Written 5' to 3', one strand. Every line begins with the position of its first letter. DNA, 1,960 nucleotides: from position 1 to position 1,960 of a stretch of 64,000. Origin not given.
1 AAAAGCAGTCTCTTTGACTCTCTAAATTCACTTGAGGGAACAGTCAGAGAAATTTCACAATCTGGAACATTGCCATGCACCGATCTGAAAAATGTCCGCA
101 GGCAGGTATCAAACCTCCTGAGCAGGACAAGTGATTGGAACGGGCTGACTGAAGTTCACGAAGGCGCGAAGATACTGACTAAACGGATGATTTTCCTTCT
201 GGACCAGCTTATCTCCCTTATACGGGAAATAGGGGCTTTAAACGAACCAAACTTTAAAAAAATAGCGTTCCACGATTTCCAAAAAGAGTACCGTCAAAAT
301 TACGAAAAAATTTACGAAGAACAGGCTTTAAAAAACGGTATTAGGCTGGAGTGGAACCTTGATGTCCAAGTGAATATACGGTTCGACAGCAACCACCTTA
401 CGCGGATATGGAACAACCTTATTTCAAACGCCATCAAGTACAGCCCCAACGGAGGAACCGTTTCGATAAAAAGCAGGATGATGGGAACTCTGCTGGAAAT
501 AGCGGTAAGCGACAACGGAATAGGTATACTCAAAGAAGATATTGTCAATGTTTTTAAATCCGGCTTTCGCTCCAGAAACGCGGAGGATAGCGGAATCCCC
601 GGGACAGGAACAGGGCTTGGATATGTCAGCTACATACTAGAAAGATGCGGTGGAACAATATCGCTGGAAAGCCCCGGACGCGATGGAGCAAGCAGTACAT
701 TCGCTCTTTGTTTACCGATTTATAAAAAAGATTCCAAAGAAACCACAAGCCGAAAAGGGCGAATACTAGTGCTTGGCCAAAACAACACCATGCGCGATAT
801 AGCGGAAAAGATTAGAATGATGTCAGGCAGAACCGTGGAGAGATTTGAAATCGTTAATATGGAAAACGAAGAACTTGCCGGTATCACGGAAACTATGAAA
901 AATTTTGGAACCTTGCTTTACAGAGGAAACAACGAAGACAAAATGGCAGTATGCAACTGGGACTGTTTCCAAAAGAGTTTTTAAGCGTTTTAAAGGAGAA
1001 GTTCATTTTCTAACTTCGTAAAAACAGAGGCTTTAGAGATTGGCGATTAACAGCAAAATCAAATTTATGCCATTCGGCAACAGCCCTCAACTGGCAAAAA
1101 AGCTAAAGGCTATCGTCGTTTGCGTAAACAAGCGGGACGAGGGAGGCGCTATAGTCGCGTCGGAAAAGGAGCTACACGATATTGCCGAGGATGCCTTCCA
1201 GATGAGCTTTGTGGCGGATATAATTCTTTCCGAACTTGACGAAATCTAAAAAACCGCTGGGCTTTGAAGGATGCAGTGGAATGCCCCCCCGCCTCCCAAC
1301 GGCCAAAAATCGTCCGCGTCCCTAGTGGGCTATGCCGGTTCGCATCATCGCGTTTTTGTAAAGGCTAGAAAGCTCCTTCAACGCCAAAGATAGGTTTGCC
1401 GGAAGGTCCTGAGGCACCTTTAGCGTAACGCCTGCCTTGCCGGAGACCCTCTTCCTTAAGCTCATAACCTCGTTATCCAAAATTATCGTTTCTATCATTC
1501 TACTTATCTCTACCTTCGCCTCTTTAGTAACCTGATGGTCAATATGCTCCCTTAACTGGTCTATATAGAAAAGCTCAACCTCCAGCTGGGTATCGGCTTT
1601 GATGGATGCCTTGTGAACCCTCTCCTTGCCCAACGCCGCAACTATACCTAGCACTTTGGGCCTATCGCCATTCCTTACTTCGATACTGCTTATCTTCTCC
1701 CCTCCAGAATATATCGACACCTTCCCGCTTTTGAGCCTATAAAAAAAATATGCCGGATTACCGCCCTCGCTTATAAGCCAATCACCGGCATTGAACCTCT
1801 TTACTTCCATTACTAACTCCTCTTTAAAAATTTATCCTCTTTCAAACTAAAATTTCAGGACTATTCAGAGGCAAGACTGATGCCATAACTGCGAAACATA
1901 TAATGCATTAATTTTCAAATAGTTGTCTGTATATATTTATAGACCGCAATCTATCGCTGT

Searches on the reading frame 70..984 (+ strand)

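Call 73: search_protein_families(library=pfam, proteins=[window:70-984:+], max_evalue=0.000001)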
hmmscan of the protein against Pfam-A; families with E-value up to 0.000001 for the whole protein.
window:70-984:+ (304 aa): 1 family
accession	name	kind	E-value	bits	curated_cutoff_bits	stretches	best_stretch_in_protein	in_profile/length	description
PF02518.31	HATPase_c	-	5.1e-19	69.2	26.4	1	106-216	2-108/111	Histidine kinase-, DNA gyrase B-, and HSP90-like ATPase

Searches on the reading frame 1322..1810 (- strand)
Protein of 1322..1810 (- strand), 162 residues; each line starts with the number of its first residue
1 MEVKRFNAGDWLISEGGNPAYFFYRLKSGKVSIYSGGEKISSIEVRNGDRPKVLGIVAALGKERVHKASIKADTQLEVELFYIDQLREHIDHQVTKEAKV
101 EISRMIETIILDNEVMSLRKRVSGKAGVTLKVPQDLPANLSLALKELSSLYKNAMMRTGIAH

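Call 77: search_protein_families(library=pfam, proteins=[window:1322-1810:-], max_evalue=0.0001)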
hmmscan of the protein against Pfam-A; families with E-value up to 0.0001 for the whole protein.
window:1322-1810:- (162 aa): 1 family
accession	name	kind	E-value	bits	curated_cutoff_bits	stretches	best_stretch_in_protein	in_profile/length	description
PF00027.35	cNMP_binding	-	8.5e-07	29.3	27.5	1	4-82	2-78/89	Cyclic nucleotide-binding domain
